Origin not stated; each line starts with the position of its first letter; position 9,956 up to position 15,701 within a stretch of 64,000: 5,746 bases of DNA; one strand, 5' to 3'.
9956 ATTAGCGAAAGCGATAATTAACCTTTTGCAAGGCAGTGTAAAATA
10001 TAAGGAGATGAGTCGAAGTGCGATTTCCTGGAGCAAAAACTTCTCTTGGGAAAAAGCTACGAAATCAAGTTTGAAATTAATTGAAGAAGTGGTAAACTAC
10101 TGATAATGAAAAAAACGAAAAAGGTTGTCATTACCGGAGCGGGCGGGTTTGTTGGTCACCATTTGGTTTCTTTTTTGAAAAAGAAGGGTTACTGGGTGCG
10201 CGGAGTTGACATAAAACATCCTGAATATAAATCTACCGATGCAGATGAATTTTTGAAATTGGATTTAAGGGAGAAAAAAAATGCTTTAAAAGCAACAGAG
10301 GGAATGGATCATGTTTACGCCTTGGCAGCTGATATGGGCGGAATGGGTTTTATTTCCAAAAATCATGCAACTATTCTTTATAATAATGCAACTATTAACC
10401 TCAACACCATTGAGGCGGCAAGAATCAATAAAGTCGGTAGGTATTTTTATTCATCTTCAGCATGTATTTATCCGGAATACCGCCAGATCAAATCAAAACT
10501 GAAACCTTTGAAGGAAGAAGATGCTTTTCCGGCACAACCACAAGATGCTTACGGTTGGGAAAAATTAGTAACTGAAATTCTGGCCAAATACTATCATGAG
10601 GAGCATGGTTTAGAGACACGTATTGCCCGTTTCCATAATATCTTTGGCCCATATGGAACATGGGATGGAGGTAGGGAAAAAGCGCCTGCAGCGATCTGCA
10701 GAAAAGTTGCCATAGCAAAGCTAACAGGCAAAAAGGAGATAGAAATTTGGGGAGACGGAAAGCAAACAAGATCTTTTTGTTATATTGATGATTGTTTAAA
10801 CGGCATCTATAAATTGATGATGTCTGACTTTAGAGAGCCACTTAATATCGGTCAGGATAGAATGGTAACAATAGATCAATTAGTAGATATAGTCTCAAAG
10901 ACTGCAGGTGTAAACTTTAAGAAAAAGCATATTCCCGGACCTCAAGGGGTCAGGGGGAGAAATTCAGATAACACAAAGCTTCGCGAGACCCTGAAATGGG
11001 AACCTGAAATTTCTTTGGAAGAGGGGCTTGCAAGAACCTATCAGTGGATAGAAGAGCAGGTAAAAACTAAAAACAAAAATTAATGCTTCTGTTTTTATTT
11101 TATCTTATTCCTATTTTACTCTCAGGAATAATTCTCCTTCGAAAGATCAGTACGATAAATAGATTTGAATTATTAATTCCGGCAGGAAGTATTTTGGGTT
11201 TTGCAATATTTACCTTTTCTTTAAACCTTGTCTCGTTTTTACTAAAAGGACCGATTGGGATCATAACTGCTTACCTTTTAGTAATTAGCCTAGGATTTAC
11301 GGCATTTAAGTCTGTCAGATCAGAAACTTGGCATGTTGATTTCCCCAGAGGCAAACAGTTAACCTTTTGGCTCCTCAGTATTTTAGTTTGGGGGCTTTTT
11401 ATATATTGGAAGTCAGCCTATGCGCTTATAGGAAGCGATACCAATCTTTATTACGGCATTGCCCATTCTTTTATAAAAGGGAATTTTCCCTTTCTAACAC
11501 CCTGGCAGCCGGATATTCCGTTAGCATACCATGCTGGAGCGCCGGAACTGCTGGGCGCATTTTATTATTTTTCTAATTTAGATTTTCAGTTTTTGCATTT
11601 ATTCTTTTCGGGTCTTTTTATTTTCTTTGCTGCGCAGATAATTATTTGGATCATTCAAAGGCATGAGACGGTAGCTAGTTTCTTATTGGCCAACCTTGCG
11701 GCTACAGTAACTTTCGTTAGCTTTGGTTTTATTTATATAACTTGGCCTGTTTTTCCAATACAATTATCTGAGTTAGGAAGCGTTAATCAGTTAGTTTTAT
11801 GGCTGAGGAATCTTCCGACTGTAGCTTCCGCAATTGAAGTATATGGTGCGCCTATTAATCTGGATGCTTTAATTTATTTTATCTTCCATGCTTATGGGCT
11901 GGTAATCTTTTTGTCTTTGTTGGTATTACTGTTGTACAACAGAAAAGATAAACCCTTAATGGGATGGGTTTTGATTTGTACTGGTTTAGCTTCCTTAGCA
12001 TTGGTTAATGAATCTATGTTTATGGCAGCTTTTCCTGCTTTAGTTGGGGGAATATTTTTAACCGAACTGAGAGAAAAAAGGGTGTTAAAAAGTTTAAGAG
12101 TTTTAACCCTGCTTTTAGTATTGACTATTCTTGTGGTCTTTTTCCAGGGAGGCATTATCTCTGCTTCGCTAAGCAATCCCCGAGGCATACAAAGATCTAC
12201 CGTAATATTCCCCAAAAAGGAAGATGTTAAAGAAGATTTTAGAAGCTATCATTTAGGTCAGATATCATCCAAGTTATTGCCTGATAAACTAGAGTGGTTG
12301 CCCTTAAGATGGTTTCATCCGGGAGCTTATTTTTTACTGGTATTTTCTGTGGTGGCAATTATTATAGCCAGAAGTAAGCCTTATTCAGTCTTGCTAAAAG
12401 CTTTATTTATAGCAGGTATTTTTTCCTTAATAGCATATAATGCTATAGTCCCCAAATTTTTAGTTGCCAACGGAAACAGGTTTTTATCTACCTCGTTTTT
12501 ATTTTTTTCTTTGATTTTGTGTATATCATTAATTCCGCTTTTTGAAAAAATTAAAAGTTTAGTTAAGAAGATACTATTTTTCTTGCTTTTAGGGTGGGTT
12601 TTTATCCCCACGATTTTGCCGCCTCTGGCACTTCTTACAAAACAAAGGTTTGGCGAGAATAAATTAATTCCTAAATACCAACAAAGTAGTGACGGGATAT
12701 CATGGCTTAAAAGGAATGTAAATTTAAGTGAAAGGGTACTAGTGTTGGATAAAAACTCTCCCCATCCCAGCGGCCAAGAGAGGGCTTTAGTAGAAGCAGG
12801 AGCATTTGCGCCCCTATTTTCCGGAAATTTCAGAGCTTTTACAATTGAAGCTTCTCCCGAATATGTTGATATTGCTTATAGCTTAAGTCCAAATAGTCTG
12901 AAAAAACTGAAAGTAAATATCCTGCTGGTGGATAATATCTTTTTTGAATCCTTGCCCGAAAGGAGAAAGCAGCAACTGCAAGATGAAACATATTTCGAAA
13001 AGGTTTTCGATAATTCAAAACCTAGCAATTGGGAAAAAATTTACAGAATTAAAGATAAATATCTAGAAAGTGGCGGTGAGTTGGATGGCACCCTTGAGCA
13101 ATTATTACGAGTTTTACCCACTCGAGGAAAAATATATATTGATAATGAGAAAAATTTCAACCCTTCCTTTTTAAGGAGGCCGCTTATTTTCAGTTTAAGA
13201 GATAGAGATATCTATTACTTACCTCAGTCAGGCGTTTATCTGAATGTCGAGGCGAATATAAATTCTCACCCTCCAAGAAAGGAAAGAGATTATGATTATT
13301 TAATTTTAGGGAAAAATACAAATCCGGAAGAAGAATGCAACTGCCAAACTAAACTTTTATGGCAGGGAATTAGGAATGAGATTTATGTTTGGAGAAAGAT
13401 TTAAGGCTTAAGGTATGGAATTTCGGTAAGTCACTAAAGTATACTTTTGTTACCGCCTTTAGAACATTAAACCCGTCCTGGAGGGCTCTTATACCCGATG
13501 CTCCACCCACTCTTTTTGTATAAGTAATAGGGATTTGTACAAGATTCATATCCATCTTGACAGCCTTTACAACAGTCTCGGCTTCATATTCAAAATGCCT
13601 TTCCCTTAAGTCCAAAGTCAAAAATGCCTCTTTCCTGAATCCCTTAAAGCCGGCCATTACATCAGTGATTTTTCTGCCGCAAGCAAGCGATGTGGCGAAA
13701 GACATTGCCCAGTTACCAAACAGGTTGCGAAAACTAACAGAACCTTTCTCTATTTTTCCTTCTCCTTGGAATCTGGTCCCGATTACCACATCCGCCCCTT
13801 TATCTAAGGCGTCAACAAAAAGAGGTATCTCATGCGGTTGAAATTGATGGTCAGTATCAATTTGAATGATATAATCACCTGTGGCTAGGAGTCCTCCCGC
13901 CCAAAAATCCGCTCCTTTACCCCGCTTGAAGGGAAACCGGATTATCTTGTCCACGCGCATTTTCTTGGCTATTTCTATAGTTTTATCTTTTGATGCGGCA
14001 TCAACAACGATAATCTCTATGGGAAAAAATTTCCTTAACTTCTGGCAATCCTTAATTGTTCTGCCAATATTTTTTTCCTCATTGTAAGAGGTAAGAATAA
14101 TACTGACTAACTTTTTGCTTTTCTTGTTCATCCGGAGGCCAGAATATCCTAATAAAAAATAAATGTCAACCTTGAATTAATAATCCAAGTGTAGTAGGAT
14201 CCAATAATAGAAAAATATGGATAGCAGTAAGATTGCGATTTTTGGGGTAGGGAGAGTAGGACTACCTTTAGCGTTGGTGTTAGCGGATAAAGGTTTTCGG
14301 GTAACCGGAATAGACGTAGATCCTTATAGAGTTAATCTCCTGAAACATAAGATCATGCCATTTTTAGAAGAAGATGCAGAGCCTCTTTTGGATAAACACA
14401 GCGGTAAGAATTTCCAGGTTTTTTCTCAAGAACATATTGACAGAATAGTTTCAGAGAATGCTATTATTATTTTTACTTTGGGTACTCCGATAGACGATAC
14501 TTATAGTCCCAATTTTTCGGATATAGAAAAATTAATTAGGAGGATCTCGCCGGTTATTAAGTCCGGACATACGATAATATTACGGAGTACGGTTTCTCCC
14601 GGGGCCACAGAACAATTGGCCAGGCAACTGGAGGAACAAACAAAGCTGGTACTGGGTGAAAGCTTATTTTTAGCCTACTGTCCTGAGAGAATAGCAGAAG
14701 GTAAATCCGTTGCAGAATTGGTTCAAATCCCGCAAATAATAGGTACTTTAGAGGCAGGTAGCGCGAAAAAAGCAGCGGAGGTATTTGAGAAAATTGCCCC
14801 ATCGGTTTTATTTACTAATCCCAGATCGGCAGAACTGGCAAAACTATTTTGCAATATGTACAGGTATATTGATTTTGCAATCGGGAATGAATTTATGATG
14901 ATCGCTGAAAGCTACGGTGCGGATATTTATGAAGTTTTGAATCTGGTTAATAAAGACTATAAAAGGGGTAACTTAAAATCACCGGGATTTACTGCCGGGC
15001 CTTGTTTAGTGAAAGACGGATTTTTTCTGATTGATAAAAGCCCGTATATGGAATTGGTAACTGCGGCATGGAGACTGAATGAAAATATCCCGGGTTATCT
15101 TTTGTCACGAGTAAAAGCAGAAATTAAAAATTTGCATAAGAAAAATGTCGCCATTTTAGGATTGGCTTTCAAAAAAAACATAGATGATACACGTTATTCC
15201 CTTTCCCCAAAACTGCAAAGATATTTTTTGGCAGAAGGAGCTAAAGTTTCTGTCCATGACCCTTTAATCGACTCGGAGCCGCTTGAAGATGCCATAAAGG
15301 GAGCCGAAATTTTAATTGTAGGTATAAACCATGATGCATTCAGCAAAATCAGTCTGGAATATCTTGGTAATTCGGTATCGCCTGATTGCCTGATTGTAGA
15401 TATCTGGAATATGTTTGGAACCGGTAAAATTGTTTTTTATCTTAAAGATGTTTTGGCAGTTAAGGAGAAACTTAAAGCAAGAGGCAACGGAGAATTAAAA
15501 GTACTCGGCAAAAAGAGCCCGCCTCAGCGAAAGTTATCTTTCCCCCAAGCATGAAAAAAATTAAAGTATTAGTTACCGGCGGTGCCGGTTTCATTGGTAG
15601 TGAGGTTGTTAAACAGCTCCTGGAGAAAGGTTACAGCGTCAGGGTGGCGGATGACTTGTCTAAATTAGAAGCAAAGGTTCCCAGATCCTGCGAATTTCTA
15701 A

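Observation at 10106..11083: GDP-mannose 3,5-epimerase (GME)-like gene, a second plant-type nucleotide-sugar enzyme in the island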

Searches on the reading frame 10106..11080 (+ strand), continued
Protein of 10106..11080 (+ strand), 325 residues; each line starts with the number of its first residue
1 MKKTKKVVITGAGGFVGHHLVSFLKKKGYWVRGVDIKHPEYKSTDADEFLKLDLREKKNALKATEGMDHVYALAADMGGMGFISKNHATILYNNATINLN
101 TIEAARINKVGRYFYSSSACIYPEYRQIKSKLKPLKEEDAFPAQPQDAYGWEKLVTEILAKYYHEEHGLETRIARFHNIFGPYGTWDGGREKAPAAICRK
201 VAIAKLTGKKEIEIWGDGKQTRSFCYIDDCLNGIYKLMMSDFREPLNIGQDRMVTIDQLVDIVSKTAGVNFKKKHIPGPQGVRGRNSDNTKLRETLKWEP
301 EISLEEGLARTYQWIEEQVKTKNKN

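Call 49: search_protein_families(library=ncbifam, proteins=[L053:15220-15936:+, L037:16462-17178:+, L023:3020-3742:+, L088:11247-12641:+], max_evalue=1e-8)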
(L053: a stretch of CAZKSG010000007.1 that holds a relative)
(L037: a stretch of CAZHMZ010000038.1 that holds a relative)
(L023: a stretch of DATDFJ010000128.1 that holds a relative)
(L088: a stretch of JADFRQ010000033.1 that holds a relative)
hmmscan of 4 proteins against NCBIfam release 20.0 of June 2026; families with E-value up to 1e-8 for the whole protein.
L053:15220-15936:+ (239 aa): 19 families
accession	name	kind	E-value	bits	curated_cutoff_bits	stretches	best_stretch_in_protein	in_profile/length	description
NF052502.1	man1P_GTase_Rv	exception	4.2e-48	164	440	1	2-227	2-232/352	mannose-1-phosphate guanylyltransferase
TIGR03992.1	Arch_glmU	subfamily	4.7e-38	131.1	292.1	1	1-224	1-226/393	bifunctional sugar-1-phosphate nucleotidylyltransferase/acetyltransferase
NF045761.1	NAMPUrTaseMurU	equivalog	2.3e-35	122.5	250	1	1-221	1-223/226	N-acetylmuramate alpha-1-phosphate uridylyltransferase MurU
TIGR01208.1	rmlA_long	equivalog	4.6e-31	108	320.25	1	2-222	1-231/353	glucose-1-phosphate thymidylyltransferase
NF041313.1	UDPGP_AglF_Halo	equivalog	3.3e-30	105.3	400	1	1-223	1-232/234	UTP--glucose-1-phosphate uridylyltransferase AglF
NF049965.1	GlMnHpPGnyltfHddC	equivalog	4.8e-27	95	300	1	1-221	1-217/221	D-glycero-D-manno-heptose 1-phosphate guanosyltransferase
TIGR02623.1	G1P_cyt_trans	equivalog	2.4e-26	92.7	300.25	2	96-227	119-247/255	glucose-1-phosphate cytidylyltransferase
TIGR02091.1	glgC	equivalog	2.5e-24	86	424.9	1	97-231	114-265/364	glucose-1-phosphate adenylyltransferase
NF041173.1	Sug_nt_acttase_Thmprot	equivalog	4.2e-22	78.7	600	1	1-217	1-219/405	bifunctional sugar-1-phosphate nucleotidylyltransferase/acetyltransferase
NF003670.0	PRK05293.1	equivalog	2.7e-21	76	470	1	98-227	120-260/382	glucose-1-phosphate adenylyltransferase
NF002772.0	PRK02862.1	equivalog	1.6e-20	73.2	537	0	160-225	205-272/429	glucose-1-phosphate adenylyltransferase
TIGR01207.1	rmlA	equivalog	4e-19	68.8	360.65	1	2-222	1-233/286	glucose-1-phosphate thymidylyltransferase RfbA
NF012024.0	PRK15480.1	equivalog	1.3e-15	57.2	588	1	2-159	5-166/292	glucose-1-phosphate thymidylyltransferase RfbA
NF002023.0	PRK00844.1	subfamily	5.2e-15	55.2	458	0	97-230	119-281/408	glucose-1-phosphate adenylyltransferase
NF010935.0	PRK14355.1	equivalog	1.4e-13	50.3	718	1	2-156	5-158/459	bifunctional UDP-N-acetylglucosamine diphosphorylase/glucosamine-1-phosphate N-acetyltransferase GlmU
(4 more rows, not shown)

L037:16462-17178:+ (239 aa): 20 families
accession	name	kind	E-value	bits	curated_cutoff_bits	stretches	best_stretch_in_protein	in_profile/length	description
NF052502.1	man1P_GTase_Rv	exception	3.4e-47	161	440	1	2-225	2-230/352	mannose-1-phosphate guanylyltransferase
TIGR03992.1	Arch_glmU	subfamily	1.8e-38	132.4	292.1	1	1-221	1-223/393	bifunctional sugar-1-phosphate nucleotidylyltransferase/acetyltransferase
NF045761.1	NAMPUrTaseMurU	equivalog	1.8e-33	116.3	250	1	1-219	1-221/226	N-acetylmuramate alpha-1-phosphate uridylyltransferase MurU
NF049965.1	GlMnHpPGnyltfHddC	equivalog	2.1e-28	99.5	300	1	1-221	1-217/221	D-glycero-D-manno-heptose 1-phosphate guanosyltransferase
TIGR01208.1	rmlA_long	equivalog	6e-28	97.7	320.25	1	2-220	1-229/353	glucose-1-phosphate thymidylyltransferase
NF041313.1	UDPGP_AglF_Halo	equivalog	2.7e-27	95.7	400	1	1-222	1-231/234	UTP--glucose-1-phosphate uridylyltransferase AglF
TIGR02623.1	G1P_cyt_trans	equivalog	2.7e-25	89.3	300.25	2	96-218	119-238/255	glucose-1-phosphate cytidylyltransferase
NF041173.1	Sug_nt_acttase_Thmprot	equivalog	1e-24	87.3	600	1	1-217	1-219/405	bifunctional sugar-1-phosphate nucleotidylyltransferase/acetyltransferase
TIGR02091.1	glgC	equivalog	3.5e-23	82.3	424.9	1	99-222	116-256/364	glucose-1-phosphate adenylyltransferase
NF003670.0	PRK05293.1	equivalog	6.1e-22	78.1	470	1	99-222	121-255/382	glucose-1-phosphate adenylyltransferase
NF002772.0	PRK02862.1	equivalog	2.9e-20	72.4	537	0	160-215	205-262/429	glucose-1-phosphate adenylyltransferase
TIGR01207.1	rmlA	equivalog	5.1e-17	61.9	360.65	1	2-178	1-183/286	glucose-1-phosphate thymidylyltransferase RfbA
NF012024.0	PRK15480.1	equivalog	1.4e-14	53.9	588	1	2-176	5-185/292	glucose-1-phosphate thymidylyltransferase RfbA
NF002023.0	PRK00844.1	subfamily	2.9e-13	49.4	458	0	100-205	122-244/408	glucose-1-phosphate adenylyltransferase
NF001947.0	PRK00725.1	subfamily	6.2e-13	48.3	470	0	100-226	134-288/426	glucose-1-phosphate adenylyltransferase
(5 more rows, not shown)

L023:3020-3742:+ (241 aa): 23 families
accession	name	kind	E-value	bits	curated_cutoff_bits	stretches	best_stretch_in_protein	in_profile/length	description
NF052502.1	man1P_GTase_Rv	exception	1.4e-47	162.3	440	1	10-230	2-225/352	mannose-1-phosphate guanylyltransferase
NF049965.1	GlMnHpPGnyltfHddC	equivalog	3.1e-37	128.3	300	1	11-230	3-216/221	D-glycero-D-manno-heptose 1-phosphate guanosyltransferase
NF041313.1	UDPGP_AglF_Halo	equivalog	4.7e-30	104.8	400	1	11-187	3-180/234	UTP--glucose-1-phosphate uridylyltransferase AglF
TIGR03992.1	Arch_glmU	subfamily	1.3e-29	103.3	292.1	1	11-190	3-177/393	bifunctional sugar-1-phosphate nucleotidylyltransferase/acetyltransferase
NF045761.1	NAMPUrTaseMurU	equivalog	1e-26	94.2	250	1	11-229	3-221/226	N-acetylmuramate alpha-1-phosphate uridylyltransferase MurU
TIGR01173.1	glmU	equivalog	6.5e-21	74.7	366.85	1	10-188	2-179/452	bifunctional UDP-N-acetylglucosamine diphosphorylase/glucosamine-1-phosphate N-acetyltransferase GlmU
NF010932.0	PRK14352.1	equivalog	1.4e-19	70.1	611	1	7-188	5-190/488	bifunctional UDP-N-acetylglucosamine diphosphorylase/glucosamine-1-phosphate N-acetyltransferase GlmU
NF045697.1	MurNAcPUrMurU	equivalog_domain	1.7e-19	70.1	370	1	13-230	2-223/229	N-acetylmuramate alpha-1-phosphate uridylyltransferase MurU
NF010935.0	PRK14355.1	equivalog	1.8e-19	69.7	718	1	9-188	4-185/459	bifunctional UDP-N-acetylglucosamine diphosphorylase/glucosamine-1-phosphate N-acetyltransferase GlmU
NF010934.1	PRK14354.1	equivalog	1.8e-19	69.6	450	1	11-186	2-177/447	bifunctional UDP-N-acetylglucosamine diphosphorylase/glucosamine-1-phosphate N-acetyltransferase GlmU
NF010938.0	PRK14358.1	equivalog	5.8e-19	68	500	1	9-183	8-183/481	bifunctional N-acetylglucosamine-1-phosphate uridyltransferase/glucosamine-1-phosphate acetyltransferase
TIGR02623.1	G1P_cyt_trans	equivalog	6.3e-19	68.4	300.25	1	93-206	107-215/255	glucose-1-phosphate cytidylyltransferase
TIGR01208.1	rmlA_long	equivalog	1.6e-17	63.4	320.25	1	11-189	2-182/353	glucose-1-phosphate thymidylyltransferase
NF010940.0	PRK14360.1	equivalog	2.4e-17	62.7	602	1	10-188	3-183/452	bifunctional UDP-N-acetylglucosamine diphosphorylase/glucosamine-1-phosphate N-acetyltransferase GlmU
NF010933.0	PRK14353.1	equivalog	3.1e-17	62.3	505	1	9-186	6-184/453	bifunctional UDP-N-acetylglucosamine diphosphorylase/glucosamine-1-phosphate N-acetyltransferase GlmU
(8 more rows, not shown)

L088:11247-12641:+ (465 aa): 7 families
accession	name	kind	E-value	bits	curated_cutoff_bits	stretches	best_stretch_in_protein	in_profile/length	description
TIGR03026.1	NDP-sugDHase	subfamily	7.4e-94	314.8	189.8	1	6-418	4-412/413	nucleotide sugar dehydrogenase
NF041297.1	UDPGDh_AglM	equivalog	1.4e-83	281.2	670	1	6-423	4-419/429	UDP-glucose 6-dehydrogenase AglM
NF047673.2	TeichurnBiosyTuaD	equivalog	4.3e-62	210.7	700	1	6-437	5-430/439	UDP-glucose 6-dehydrogenase TuaD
NF040825.1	UDPMaNacDH_Arch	equivalog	3.3e-36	125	750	1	6-423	4-403/418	UDP-N-acetyl-D-mannosamine dehydrogenase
NF008286.0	PRK11064.1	equivalog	3.1e-29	101.8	459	1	4-408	5-410/420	UDP-N-acetyl-D-mannosamine dehydrogenase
NF011631.0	PRK15057.1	equivalog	1.6e-23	83.4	757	1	6-365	4-344/388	UDP-glucose 6-dehydrogenase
NF011729.0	PRK15182.1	equivalog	1e-22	80.5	592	1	6-391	10-387/425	Vi polysaccharide biosynthesis UDP-N-acetylglucosamine C-6 dehydrogenase TviB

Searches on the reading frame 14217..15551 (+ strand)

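Call 9: search_protein_families(library=pfam, proteins=[window:14217-15551:+], max_evalue=0.001)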
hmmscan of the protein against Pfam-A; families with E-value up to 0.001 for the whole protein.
window:14217-15551:+ (445 aa): 6 families
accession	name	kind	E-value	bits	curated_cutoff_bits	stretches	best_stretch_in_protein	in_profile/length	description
PF03721.20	UDPG_MGDP_dh_N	-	3e-37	128.4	27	1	5-184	2-181/187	UDP-glucose/GDP-mannose dehydrogenase family, NAD binding domain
PF03720.21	UDPG_MGDP_dh_C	-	2.4e-16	60.4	30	1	312-400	1-101/103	UDP-glucose/GDP-mannose dehydrogenase family, UDP binding domain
PF00984.24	UDPG_MGDP_dh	-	1.1e-12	48.4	25.4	1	203-288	1-92/94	UDP-glucose/GDP-mannose dehydrogenase family, central domain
PF03446.21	NAD_binding_2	-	1.9e-07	31.7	21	1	5-146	1-115/161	NAD binding domain of 6-phosphogluconate dehydrogenase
PF02254.24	TrkA_N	-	9.8e-05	23.1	23.8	1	6-54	1-49/116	TrkA-N domain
PF01210.29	NAD_Gly3P_dh_N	-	0.00081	19.8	23.1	0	5-41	1-37/158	NAD-dependent glycerol-3-phosphate dehydrogenase N-terminus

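Call 24: search_protein_families(library=ncbifam, proteins=[window:14217-15551:+], max_evalue=0.00001)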
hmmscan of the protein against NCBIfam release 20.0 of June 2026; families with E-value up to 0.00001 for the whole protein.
window:14217-15551:+ (445 aa): 7 families
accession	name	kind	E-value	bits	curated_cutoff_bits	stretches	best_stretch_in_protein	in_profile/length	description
TIGR03026.1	NDP-sugDHase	subfamily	4.2e-91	305.7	189.8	1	4-398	1-413/413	nucleotide sugar dehydrogenase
NF040825.1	UDPMaNacDH_Arch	equivalog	1.5e-60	205.2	750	1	5-393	2-395/418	UDP-N-acetyl-D-mannosamine dehydrogenase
NF008286.0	PRK11064.1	equivalog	3.1e-50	171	459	1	1-385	1-409/420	UDP-N-acetyl-D-mannosamine dehydrogenase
NF041297.1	UDPGDh_AglM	equivalog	3.6e-39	134.9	670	1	5-352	2-360/429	UDP-glucose 6-dehydrogenase AglM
NF047673.2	TeichurnBiosyTuaD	equivalog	6.2e-34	117.9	700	1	5-354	3-356/439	UDP-glucose 6-dehydrogenase TuaD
NF011729.0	PRK15182.1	equivalog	2.2e-33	115.7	592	1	2-356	5-362/425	Vi polysaccharide biosynthesis UDP-N-acetylglucosamine C-6 dehydrogenase TviB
NF011631.0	PRK15057.1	equivalog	2.8e-17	62.9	757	1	5-354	2-342/388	UDP-glucose 6-dehydrogenase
